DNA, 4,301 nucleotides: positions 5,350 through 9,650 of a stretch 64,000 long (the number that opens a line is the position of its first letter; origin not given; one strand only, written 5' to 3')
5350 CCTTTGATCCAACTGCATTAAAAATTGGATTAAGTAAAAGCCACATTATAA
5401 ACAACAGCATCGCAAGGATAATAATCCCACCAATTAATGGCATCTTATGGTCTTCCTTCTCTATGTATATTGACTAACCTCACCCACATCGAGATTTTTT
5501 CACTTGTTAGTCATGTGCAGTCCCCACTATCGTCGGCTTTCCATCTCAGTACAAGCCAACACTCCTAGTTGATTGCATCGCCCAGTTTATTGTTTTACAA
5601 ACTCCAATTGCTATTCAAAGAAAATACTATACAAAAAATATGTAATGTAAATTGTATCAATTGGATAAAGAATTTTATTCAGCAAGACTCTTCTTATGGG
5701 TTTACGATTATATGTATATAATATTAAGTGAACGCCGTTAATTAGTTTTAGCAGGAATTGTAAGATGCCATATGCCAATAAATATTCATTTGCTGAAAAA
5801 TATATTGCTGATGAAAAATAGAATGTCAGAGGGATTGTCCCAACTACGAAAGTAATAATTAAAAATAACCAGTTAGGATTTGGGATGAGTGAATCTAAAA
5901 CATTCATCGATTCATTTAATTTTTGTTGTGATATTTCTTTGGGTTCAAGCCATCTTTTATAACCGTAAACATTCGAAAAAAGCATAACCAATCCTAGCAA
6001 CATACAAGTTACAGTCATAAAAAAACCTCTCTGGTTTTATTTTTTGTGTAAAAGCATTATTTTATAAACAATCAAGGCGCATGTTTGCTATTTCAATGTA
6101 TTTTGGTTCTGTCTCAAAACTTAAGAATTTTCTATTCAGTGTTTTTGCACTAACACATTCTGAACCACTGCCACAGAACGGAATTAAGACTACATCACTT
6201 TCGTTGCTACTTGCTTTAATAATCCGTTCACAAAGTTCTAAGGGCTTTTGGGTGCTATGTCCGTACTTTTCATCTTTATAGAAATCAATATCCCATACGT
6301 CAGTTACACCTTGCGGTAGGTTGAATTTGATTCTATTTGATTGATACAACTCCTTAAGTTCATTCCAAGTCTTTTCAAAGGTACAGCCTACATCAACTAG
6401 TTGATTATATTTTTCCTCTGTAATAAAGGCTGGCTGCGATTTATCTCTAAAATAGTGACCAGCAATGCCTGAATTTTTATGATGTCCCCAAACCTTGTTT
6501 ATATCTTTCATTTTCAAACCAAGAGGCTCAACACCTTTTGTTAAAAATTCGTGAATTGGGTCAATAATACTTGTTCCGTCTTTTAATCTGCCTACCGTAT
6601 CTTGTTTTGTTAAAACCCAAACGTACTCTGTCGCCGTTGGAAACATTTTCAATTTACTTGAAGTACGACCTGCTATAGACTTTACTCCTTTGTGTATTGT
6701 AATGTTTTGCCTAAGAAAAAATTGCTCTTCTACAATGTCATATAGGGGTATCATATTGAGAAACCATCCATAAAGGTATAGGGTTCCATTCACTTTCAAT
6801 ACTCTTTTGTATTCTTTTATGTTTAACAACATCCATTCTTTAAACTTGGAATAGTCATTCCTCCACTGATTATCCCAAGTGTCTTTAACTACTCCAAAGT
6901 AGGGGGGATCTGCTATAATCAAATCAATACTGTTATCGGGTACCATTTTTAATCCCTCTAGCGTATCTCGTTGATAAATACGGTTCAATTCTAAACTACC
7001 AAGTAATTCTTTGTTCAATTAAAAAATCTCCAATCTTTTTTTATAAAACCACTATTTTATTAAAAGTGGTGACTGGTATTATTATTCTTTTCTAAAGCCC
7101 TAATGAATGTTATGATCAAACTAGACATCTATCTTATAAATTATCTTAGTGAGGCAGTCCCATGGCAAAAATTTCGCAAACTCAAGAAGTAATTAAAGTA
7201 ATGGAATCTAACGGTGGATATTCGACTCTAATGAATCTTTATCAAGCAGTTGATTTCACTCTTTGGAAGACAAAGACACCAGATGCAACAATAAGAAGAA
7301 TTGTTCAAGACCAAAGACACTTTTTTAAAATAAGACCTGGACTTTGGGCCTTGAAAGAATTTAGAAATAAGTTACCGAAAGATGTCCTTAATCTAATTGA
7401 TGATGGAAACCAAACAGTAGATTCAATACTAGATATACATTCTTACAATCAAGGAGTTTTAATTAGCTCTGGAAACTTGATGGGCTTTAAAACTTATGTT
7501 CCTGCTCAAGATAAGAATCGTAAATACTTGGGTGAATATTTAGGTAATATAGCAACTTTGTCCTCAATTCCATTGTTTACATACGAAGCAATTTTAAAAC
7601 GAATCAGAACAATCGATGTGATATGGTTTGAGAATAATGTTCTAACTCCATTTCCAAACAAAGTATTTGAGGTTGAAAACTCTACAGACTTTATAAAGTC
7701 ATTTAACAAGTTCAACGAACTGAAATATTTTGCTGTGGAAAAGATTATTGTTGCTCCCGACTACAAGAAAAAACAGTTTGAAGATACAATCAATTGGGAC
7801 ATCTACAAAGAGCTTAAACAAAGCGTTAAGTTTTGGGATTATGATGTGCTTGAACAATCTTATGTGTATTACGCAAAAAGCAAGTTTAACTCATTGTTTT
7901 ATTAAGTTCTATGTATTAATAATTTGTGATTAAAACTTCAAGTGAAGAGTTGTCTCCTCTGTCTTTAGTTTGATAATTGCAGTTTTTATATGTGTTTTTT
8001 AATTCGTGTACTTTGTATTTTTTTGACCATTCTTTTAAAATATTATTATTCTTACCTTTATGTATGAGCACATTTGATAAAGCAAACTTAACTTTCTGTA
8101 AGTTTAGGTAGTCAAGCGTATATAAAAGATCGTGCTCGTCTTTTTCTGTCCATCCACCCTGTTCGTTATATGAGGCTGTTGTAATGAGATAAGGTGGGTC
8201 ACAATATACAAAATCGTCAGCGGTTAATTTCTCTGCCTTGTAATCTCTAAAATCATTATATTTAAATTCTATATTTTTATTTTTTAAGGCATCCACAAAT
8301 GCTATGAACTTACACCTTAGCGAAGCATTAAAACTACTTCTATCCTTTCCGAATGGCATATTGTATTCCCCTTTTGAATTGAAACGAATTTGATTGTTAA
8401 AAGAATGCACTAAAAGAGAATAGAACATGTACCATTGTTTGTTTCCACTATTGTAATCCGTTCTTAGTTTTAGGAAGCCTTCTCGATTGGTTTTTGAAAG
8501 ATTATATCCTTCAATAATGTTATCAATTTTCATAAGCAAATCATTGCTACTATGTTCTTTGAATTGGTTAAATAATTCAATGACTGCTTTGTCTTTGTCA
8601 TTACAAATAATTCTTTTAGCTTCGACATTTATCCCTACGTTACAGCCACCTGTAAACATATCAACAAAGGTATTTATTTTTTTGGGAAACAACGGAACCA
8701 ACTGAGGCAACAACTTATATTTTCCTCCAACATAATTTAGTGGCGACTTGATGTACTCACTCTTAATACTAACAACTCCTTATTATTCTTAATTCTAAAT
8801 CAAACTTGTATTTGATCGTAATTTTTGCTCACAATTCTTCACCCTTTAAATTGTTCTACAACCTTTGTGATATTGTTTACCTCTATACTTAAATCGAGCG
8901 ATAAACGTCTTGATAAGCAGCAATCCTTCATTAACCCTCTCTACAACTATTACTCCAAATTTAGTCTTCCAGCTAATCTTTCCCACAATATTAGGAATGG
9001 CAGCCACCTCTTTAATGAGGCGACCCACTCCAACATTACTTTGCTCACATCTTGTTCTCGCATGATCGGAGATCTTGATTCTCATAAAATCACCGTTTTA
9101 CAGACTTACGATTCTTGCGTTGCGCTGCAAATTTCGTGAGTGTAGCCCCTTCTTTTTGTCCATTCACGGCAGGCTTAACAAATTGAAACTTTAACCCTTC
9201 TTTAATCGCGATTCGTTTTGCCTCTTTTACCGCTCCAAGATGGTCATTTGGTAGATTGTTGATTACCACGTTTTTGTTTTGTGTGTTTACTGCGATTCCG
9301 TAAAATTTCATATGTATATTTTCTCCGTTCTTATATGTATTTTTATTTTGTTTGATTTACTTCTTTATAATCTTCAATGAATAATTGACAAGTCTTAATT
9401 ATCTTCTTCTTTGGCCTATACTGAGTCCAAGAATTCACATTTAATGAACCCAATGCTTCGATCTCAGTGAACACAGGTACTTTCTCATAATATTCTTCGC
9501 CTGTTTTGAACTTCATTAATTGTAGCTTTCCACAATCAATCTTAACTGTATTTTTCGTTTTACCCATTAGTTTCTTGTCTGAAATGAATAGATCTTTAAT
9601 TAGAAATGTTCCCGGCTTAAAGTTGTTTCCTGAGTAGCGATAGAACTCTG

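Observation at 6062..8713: MTase / opposite-strand wHTH protein / MTase sandwich: candidate DpnII-like restriction-modification cassette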

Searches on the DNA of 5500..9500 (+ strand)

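Call 5: search_dna_similar(query=window:5500-9500:+, collection=phages, mode=near, max_rows=25)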
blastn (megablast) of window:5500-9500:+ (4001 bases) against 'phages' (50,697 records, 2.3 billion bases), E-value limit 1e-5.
No match.

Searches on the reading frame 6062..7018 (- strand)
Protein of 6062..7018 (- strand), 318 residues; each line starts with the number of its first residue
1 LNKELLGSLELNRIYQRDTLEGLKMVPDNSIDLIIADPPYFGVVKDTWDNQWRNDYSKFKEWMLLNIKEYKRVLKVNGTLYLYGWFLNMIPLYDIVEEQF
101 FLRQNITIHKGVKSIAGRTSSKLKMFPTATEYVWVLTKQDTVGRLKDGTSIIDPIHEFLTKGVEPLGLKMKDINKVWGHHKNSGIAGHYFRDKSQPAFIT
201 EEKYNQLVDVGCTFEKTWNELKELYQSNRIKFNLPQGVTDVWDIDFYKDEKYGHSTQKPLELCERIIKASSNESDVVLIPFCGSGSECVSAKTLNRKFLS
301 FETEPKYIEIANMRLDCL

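Call 3: search_protein_families(library=pfam, proteins=[window:6062-7018:-], max_evalue=0.1)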
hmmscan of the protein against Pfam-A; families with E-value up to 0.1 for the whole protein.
window:6062-7018:- (318 aa): 3 families
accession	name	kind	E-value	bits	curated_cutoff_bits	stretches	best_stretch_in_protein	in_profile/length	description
PF01555.25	N6_N4_Mtase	-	7.3e-34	118.1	26.7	1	31-312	1-220/221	DNA methylase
PF01170.24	UPF0020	-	0.014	15.5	22.3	0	23-63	115-152/197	RMKL-like, methyltransferase domain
PF02384.22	N6_Mtase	-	0.019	14.7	20.4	0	13-64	108-155/311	N-6 DNA Methylase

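Call 4: search_protein_families(library=phrogs, proteins=[window:6062-7018:-], max_evalue=0.01)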
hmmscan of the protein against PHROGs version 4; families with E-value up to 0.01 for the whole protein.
window:6062-7018:- (318 aa): 14 families
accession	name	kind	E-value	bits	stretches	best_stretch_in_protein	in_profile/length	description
phrog_67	-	other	6.8e-52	178.5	1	10-316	122-344/743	DNA methyltransferase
phrog_498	-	other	1.8e-22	80.7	1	26-315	218-420/633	DNA methyltransferase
phrog_6025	-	other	2.9e-18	67.2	1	13-133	13-133/192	DNA methyltransferase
phrog_3008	-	other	1.5e-16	61.5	1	252-315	148-211/244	DNA methyltransferase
phrog_18293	-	other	4.9e-14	53.3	1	246-315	37-107/119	methyltransferase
phrog_6952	-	other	5.4e-13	50.2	1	201-306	59-166/181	DNA methyltransferase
phrog_12862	-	unknown function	1.2e-11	45.7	1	12-84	3-65/149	-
phrog_23148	-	unknown function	2e-09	38.7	1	250-315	81-146/165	-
phrog_23085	-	unknown function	3.9e-09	37.3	1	236-314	23-104/138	-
phrog_16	-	DNA, RNA and nucleotide metabolism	4.3e-07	29.5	1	227-309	838-903/986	DNA helicase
phrog_11619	-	other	6.1e-05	23.5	1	18-93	74-147/186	DNA methyltransferase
phrog_18146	-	other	8.3e-05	22.7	0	259-305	54-101/452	DNA methyltransferase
phrog_8769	-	other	0.00011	23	1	273-315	11-53/71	methyltransferase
phrog_12517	-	unknown function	0.0011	19.2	0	248-313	81-145/316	-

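Call 7: search_protein_families(library=ncbifam, proteins=[window:6062-7018:-], max_evalue=0.1)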
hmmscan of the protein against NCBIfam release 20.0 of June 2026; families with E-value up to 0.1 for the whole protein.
window:6062-7018:- (318 aa): 3 families
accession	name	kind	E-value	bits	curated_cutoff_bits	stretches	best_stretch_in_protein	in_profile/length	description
NF008572.0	PRK11524.1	equivalog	8.1e-31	107.2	292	2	235-316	176-257/294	adenine-specific DNA-methyltransferase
NF050803.1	DnaMtaseCcrMCaul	equivalog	5e-26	91.4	830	2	249-316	181-248/350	adenine-specific DNA-methyltransferase CcrM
NF010253.0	PRK13699.1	subfamily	1.2e-17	64.4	244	2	239-316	131-206/226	DNA methyltransferase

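Call 8: search_protein_families(library=padloc, proteins=[window:6062-7018:-], max_evalue=0.1)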
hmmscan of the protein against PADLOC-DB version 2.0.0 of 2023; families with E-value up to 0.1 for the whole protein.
window:6062-7018:- (318 aa): 64 families (the best 25 are shown)
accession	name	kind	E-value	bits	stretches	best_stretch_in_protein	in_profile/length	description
PDLC03371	MTase_II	-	2.2e-43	146.7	1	10-316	9-253/260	Type II methyltransferase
PDLC03265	MTase_II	-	3e-38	130.1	1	14-316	27-329/333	Type II methyltransferase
PDLC03299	MTase_II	-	1.1e-37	128.2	2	222-316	161-258/296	Type II methyltransferase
PDLC03339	MTase_II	-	3e-31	106.6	2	229-316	184-272/399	Type II methyltransferase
PDLC03216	MTase_II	-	9.9e-29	98.4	2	250-316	190-256/364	Type II methyltransferase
PDLC03320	MTase_II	-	4.7e-28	96.2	2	239-317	195-276/289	Type II methyltransferase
PDLC03353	MTase_II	-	7.5e-28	95.8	1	9-316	7-251/260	Type II methyltransferase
PDLC03387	MTase_II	-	8.7e-26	88.7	2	238-316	199-276/289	Type II methyltransferase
PDLC03302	MTase_II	-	1e-24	85.3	2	224-315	166-260/626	Type II methyltransferase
PDLC03738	oMTase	-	1.3e-24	84.7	2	251-316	201-266/376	orphan methyltransferase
PDLC03350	MTase_II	-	1.6e-23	81.6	1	9-316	54-296/312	Type II methyltransferase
PDLC03251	MTase_II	-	1.8e-22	77.9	2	251-315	202-266/282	Type II methyltransferase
PDLC03238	MTase_II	-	2e-22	77.8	2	231-305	277-355/428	Type II methyltransferase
PDLC03228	MTase_II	-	9.2e-21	72.7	2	249-316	139-206/227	Type II methyltransferase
PDLC03230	MTase_II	-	2.6e-20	71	2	239-313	203-280/360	Type II methyltransferase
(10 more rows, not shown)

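Call 16: search_solved_structures(query=window:6062-7018:-, max_evalue=0.001)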
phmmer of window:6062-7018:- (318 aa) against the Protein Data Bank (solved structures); distinct sequences matched with E-value up to 0.001: 12.
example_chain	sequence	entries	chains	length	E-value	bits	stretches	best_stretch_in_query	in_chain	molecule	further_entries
9c3u_A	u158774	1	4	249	1.5e-18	70.4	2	237-317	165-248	Methyltransferase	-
8urk_A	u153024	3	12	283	2.3e-18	69.8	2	237-317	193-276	Methyltransferase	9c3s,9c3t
1g60_A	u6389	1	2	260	1.3e-16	64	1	249-316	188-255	Adenine-specific Methyltransferase MboIIA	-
8s9n_A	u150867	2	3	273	1e-15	61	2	241-315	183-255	DNA cytosine-N4 methyltransferase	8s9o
8s9m_A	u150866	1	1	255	1.2e-15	60.8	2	241-315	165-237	DNA cytosine-N4 methyltransferase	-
6pbd_A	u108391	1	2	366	2.4e-15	59.9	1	249-315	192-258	Modification methylase CcrMI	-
5hfj_A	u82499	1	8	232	7.6e-14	54.9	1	250-316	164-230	Adenine specific DNA methyltransferase (DpnA)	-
5hek_A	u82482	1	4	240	8.5e-14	54.8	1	250-316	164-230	Adenine specific DNA methyltransferase (DpnA)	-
2zie_A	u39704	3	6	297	1.7e-12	50.5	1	141-314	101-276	Putative modification methylase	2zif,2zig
1eg2_A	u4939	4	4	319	7.3e-12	48.4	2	13-86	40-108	MODIFICATION METHYLASE RSRI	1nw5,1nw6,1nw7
1nw8_A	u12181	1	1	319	8.6e-12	48.2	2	13-85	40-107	MODIFICATION METHYLASE RSRI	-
1boo_A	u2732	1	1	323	3.4e-07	33.1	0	13-97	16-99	PROTEIN (N-4 CYTOSINE-SPECIFIC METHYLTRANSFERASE PVU II)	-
